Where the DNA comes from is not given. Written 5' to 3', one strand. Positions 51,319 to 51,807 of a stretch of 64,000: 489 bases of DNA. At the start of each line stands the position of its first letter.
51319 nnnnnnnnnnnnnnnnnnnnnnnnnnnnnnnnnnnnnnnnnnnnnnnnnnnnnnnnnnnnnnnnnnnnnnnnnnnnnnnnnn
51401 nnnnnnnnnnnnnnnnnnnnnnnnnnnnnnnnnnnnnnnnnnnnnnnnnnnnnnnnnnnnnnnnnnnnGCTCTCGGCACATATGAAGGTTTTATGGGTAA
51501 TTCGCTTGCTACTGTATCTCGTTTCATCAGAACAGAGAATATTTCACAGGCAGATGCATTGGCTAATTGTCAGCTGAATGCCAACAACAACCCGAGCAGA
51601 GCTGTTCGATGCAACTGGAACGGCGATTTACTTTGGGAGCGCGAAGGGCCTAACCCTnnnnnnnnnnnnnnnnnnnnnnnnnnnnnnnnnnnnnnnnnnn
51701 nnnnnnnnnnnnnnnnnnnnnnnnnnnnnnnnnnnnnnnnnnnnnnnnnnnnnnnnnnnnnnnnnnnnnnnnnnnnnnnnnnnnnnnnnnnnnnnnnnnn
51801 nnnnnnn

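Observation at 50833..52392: Secreted protein built from an Ig-like domain plus six tandem copies of an unrecognised ~60-aa two-cysteine module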

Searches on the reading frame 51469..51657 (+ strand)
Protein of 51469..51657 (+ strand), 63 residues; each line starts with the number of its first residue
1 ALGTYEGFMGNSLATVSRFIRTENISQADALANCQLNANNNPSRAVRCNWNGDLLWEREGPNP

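Call 15: search_solved_structures(query=A2, max_evalue=10, show_alignments=2)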
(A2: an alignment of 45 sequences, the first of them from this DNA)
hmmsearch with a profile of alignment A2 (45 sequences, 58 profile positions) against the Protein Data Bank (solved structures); distinct sequences matched with E-value up to 10: 0.

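Call 27: predict_structure(alignment_id=A2)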
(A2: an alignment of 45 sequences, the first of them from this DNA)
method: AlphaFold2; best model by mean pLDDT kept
length: 63 residues; sequences in the alignment: 45
mean_pLDDT: 96.8   pTM: 0.83
mean pLDDT of the five models: 96.8, 96.8, 96.7, 96.3, 96.3
residues with pLDDT >= 90: 61; 70-90: 1; 50-70: 1; < 50: 0
segments of 3 or more residues with pLDDT < 50: none
pLDDT, mean of each block of 10 residues (from residue 1): 98 97 98 98 98 97 75
secondary structure, 60 per line:
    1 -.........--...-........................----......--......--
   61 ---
elements in order: E2-10 E17-26 H27-40 E45-50 E53-58

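Call 29: search_protein_representatives(alignment_id=A2)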
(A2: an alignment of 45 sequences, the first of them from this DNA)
Query: 45 sequences, 58 profile positions. Proteins with E-value up to 0.001 (for the whole library): 322; up to 1e-10: 222; up to 1e-30: 39. The best 150 are listed.
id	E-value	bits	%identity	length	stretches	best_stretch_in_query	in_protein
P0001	4.4e-148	497.1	-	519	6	3-57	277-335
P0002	3.6e-131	442.9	-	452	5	2-56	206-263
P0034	1.3e-116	396.3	-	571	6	2-55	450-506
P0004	3.7e-106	362.8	-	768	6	2-57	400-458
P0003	1.9e-89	309.3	-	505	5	2-57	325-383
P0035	8.1e-75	262.5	-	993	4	2-54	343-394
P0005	2.0e-72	254.8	-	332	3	2-56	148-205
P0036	5.6e-70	247.0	-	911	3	2-55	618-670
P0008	8.9e-66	233.5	-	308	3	2-57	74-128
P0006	1.1e-61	220.4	-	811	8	14-53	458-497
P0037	8.3e-58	208.0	-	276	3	2-56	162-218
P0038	2.1e-56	203.5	-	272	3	2-56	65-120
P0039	8.4e-55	198.4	-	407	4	2-56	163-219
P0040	1.2e-52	191.5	-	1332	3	2-56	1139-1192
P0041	2.5e-47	174.4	-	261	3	2-53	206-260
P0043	1.8e-44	165.3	-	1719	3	2-54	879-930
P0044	4.7e-44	164.0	-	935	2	2-55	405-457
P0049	1.1e-39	149.9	-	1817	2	3-52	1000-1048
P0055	7.1e-36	137.8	-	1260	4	2-53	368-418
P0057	9.2e-34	131.0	-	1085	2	2-56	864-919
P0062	2.6e-32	126.4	-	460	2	2-55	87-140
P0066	5.6e-30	118.9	-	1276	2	2-55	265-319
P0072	4.5e-28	112.8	-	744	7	18-55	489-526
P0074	1.2e-27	111.4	-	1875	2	2-56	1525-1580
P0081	3.6e-23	97.1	-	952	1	2-56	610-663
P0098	5.7e-21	90.0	-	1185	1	2-56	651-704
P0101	7.8e-21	89.6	-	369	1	2-56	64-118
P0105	1.2e-20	88.9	-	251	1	3-55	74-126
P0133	1.7e-18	82.1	-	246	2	2-57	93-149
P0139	3.1e-18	81.3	-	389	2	4-55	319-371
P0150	1.4e-17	79.1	-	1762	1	2-55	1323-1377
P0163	1.2e-16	76.2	-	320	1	2-52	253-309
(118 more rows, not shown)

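Call 42: fold_search(model_id=the predicted structure, library=pdb)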
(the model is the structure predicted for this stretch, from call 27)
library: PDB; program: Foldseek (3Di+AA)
matches with E <= 10: 630; with E <= 0.001: 0
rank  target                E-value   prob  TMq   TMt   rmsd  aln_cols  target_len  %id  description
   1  5hy3_B                1.3e-01  0.99  0.66  0.71   2.6        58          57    9  Crystal structure of Escherichia coli toxin LsoA in complex with T4 phage antitoxin Dmd (released 2016-06-22)
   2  6z1g_A                1.6e-01  0.84  0.53  0.42   4.6        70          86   11  CryoEM structure of the interaction between Rubisco Activase small-subunit-like (SSUL) domain with Rubisco from Nostoc (released 2020-09-23)
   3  6vqv_A                1.8e-01  0.90  0.59  0.56   4.1        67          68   15  Type I-F CRISPR-Csy complex with its inhibitor AcrF9 (released 2020-03-11)
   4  5i8j_A                2.1e-01  0.82  0.53  0.53   3.9        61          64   15  Crystal structure of Dmd from phage RB69 (released 2017-02-15)
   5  6oe6_A                2.2e-01  0.25  0.38  0.22   8.0        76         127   10  Structure of a Uncharacterized protein from Leptospira interrogans serogroup Icterohaemorrhagiae serovar Copenhageni ( (released 2019-04-17)
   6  7chr                  2.4e-01  0.85  0.57  0.50   4.1        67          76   15  AcrIF9 (released 2020-12-23)
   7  5zk7_A                2.5e-01  0.57  0.43  0.20   4.5        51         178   18  Stapled-peptides tailored against initiation of translation (released 2019-02-20)
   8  1svd_M                3.1e-01  0.84  0.59  0.38   4.0        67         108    7  The structure of Halothiobacillus neapolitanus RuBisCo (released 2005-04-12)
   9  3py9                  3.1e-01  0.30  0.43  0.11  12.9        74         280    7  X-ray structural studies of the entire extra-cellular region of the Ser/Thr kinase PrkC from Staphylococcus aureus (released 2011-01-19)
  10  7ok7_J                3.3e-01  0.12  0.31  0.15  14.0        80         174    9  Crystal structure of the UNC119B ARL3 complex (released 2021-06-09)
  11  6oe6_B                3.5e-01  0.20  0.38  0.24   8.0        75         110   11  Structure of a Uncharacterized protein from Leptospira interrogans serogroup Icterohaemorrhagiae serovar Copenhageni ( (released 2019-04-17)
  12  5nv3_I                4.6e-01  0.66  0.57  0.32   4.5        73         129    7  Structure of Rubisco from Rhodobacter sphaeroides in complex with CABP (released 2017-07-26)
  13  4iit_B                4.9e-01  0.54  0.47  0.47   5.0        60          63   12  The Phenylacetyl-CoA monooxygenase PaaABC subcomplex with phenylacetyl-CoA (released 2013-11-06)
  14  3egr_B                5.6e-01  0.47  0.47  0.48   5.1        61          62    8  CRYSTAL STRUCTURE OF A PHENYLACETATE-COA OXYGENASE SUBUNIT PAAB (REUT_A2307) FROM RALSTONIA EUTROPHA JMP134 AT 2.65 A  (released 2008-09-30)
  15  5c09_D                5.6e-01  0.20  0.41  0.15  10.4        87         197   10  HLA class I histocompatibility antigen (released 2016-05-04)
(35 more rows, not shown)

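Call 45: find_encoding_contigs(protein=P0034, flank=5000, max_places=2)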
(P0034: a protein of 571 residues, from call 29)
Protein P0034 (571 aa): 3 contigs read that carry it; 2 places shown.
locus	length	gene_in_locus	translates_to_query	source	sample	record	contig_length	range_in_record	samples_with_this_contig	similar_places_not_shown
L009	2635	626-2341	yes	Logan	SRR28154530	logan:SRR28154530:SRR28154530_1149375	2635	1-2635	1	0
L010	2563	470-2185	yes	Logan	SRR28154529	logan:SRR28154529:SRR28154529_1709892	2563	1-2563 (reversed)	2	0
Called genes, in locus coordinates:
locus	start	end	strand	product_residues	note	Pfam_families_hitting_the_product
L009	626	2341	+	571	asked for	PF18543:ID (faint)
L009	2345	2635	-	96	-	?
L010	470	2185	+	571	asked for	PF18543:ID (faint)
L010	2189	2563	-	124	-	?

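Call 56: find_homologous_proteins(query=A2, max_evalue=0.001)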
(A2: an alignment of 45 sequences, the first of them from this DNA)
Query A2 (45 sequences) (63 aa, profile of the alignment): 1 proteins with E <= 0.001 among 6183 candidates.
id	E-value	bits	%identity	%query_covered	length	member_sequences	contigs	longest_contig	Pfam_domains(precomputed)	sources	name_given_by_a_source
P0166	2.2e-23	99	52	67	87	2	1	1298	-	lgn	-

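Call 58: list_cluster_members(proteins=[P0035, P0040, P0043, P0049, P0055, P0057, P0066, P0074, P0006, P0072])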
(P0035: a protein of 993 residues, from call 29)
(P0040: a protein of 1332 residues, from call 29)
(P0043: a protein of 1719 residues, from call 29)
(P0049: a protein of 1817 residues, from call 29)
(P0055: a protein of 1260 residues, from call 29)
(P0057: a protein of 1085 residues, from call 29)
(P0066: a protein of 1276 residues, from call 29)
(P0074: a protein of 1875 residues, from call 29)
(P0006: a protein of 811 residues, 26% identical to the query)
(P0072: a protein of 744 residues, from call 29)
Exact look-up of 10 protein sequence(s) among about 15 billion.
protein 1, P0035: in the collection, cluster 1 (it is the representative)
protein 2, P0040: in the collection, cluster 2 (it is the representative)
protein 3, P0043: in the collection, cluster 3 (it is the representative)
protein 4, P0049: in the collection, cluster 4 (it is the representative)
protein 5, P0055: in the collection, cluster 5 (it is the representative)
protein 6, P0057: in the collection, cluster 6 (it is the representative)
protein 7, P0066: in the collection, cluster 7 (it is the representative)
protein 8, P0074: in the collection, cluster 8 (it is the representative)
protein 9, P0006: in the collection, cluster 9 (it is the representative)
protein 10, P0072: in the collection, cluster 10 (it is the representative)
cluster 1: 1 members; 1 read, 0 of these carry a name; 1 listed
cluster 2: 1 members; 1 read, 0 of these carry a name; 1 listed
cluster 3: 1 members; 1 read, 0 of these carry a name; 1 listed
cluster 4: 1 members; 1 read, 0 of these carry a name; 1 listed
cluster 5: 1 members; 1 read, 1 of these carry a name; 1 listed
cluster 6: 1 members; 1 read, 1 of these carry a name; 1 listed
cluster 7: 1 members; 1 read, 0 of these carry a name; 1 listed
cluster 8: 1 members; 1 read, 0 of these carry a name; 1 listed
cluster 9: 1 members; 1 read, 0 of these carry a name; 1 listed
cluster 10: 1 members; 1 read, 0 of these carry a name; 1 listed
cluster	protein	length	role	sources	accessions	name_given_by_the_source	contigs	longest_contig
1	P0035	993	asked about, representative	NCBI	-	-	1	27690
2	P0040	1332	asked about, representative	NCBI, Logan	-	-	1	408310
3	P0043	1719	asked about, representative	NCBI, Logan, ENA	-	-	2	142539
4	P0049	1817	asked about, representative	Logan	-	-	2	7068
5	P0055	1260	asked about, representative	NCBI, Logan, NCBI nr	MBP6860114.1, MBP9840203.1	MAG: peptidoglycan-binding protein [Candidatus Pacebacteria bacterium] | peptidoglycan-binding protein [Candidatus Paceibacterota bacterium]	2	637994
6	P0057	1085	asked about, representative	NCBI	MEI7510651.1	MAG: hypothetical protein WCJ84_00660, partial [Candidatus Peregrinibacteria bacterium]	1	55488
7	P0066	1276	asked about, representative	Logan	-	-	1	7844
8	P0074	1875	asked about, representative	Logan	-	-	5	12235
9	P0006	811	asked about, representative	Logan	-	-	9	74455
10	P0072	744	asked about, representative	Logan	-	-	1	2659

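Call 61: search_protein_families(library=pfam, alignment_id=A2, max_evalue=1)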
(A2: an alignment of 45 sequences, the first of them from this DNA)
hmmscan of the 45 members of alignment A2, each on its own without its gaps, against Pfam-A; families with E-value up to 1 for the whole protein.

A. member 1, seq(63 aa): 1 family
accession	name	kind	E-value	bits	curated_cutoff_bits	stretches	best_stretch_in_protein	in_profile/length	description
PF00356.27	LacI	-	0.23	11.7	27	1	12-24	12-25/46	Bacterial regulatory proteins, lacI family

B. families by the number of members that match (of 45 scanned): 11 families
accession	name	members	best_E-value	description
PF18543.7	ID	5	0.002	Intracellular delivery domain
PF00043.30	GST_C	2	0.076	Glutathione S-transferase, C-terminal domain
PF24031.1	FN3_IL27B_N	1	0.037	IL27B N-terminal FN3 domain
PF20374.3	DUF6669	1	0.076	Family of unknown function (DUF6669)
PF21361.3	Sina_ZnF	1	0.1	Sina, zinc finger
PF07732.21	Cu-oxidase_3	1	0.12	Multicopper oxidase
PF23115.1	zf-C2H2_STOP2_3rd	1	0.16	STOP2-like, C2H2-type zinc finger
PF19827.4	DUF6308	1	0.18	Family of unknown function (DUF6308)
PF13142.11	DUF3960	1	0.18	Domain of unknown function (DUF3960)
PF00356.27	LacI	1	0.23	Bacterial regulatory proteins, lacI family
PF12552.13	DUF3741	1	0.26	Protein of unknown function (DUF3741)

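Call 73: fold_search(model_id=the predicted structure, library=viral)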
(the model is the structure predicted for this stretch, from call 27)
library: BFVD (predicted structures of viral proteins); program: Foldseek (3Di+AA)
matches with E <= 10: 1305; with E <= 0.001: 0
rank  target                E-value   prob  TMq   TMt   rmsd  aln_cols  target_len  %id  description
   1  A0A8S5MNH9            2.0e-02  0.99  0.59  0.61   3.4        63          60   21  Uncharacterized protein [Siphoviridae sp. ctZZK17]
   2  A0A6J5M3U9            2.4e-02  1.00  0.59  0.55   3.2        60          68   15  Uncharacterized protein [uncultured Caudovirales phage]
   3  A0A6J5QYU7            3.8e-02  0.99  0.63  0.49   3.0        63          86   13  Uncharacterized protein [uncultured Caudovirales phage]
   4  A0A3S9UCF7            3.8e-02  0.99  0.60  0.55   4.3        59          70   14  (no name in the UniProt tables at hand)
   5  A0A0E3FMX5            5.0e-02  0.99  0.60  0.62   2.7        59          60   12  Uncharacterized protein [Synechococcus phage ACG-2014f]
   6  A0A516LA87            5.3e-02  0.72  0.42  0.36   5.6        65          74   12  (no name in the UniProt tables at hand)
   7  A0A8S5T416            5.7e-02  0.99  0.63  0.36   3.3        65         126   12  Helix-turn-helix domain protein [Myoviridae sp. ct31P9]
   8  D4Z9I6                6.5e-02  1.00  0.69  0.72   2.6        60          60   10  Dmd discriminator of mRNA degradation [Escherichia phage AR1]
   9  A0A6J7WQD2            6.5e-02  0.98  0.60  0.40   3.1        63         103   13  Uncharacterized protein [uncultured Caudovirales phage]
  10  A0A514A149            7.4e-02  0.93  0.54  0.47   3.6        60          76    8  Uncharacterized protein [Aeromonas phage LAh_9]
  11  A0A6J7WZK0            8.4e-02  0.98  0.63  0.54   2.8        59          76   20  Uncharacterized protein [uncultured Caudovirales phage]
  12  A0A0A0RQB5            8.4e-02  0.96  0.59  0.51   4.5        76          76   17  Uncharacterized protein [Citrobacter phage Moogle]
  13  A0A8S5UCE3            8.9e-02  0.93  0.57  0.43   4.8        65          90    9  Uncharacterized protein [Siphoviridae sp. ctgN495]
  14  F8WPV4                8.9e-02  0.60  0.41  0.30   4.2        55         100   11  (no name in the UniProt tables at hand)
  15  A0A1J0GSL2            8.9e-02  0.51  0.38  0.31   5.8        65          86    9  Uncharacterized protein [Shigella phage SH7]
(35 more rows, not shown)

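Call 77: list_cluster_members(proteins=[P0081, P0098, P0150, P0044, P0101, P0105, P0133, P0139, P0062, P0163])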
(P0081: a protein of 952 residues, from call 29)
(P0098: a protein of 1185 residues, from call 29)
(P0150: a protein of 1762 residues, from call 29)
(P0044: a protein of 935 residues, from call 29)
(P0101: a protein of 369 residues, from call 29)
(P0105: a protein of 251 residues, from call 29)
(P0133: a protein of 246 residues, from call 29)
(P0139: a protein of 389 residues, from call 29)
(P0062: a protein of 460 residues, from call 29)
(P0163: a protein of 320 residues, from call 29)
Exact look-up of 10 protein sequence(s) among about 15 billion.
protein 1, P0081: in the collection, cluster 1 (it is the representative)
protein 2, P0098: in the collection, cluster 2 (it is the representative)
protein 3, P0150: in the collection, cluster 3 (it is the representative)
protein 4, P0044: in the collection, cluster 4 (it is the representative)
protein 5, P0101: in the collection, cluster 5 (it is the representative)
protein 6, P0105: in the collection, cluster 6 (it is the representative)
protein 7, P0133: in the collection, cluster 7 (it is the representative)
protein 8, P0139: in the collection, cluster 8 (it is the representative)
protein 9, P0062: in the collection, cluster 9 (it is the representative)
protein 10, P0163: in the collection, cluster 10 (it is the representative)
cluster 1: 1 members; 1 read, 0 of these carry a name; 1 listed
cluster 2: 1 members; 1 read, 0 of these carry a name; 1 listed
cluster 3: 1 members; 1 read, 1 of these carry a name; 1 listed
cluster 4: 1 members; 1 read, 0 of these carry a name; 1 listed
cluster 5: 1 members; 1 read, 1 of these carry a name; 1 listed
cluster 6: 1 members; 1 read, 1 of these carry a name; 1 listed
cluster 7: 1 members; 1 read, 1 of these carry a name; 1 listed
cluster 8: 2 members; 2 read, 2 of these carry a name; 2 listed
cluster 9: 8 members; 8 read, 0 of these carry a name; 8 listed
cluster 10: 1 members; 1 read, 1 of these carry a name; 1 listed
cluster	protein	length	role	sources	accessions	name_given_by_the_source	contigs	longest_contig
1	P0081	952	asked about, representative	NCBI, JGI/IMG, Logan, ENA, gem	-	-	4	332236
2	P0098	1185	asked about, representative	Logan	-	-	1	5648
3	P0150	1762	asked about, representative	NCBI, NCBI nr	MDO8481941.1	MAG: peptidoglycan-binding domain-containing protein [bacterium] | peptidoglycan-binding domain-containing protein [bacterium]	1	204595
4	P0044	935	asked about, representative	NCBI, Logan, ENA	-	-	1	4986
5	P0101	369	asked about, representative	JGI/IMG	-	hypothetical protein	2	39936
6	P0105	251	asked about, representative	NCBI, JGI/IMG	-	hypothetical protein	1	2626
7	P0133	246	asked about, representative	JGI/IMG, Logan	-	hypothetical protein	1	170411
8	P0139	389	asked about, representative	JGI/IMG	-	hypothetical protein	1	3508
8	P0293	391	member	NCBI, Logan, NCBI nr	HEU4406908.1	MAG TPA: hypothetical protein VFS43_16695 [Polyangiaceae bacterium] | hypothetical protein [Polyangiaceae bacterium]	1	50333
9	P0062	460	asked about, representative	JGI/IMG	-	-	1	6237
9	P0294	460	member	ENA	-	-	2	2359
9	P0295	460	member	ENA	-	-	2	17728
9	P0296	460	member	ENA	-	-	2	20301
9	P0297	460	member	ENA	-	-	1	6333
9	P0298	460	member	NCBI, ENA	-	-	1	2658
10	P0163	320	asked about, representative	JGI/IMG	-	hypothetical protein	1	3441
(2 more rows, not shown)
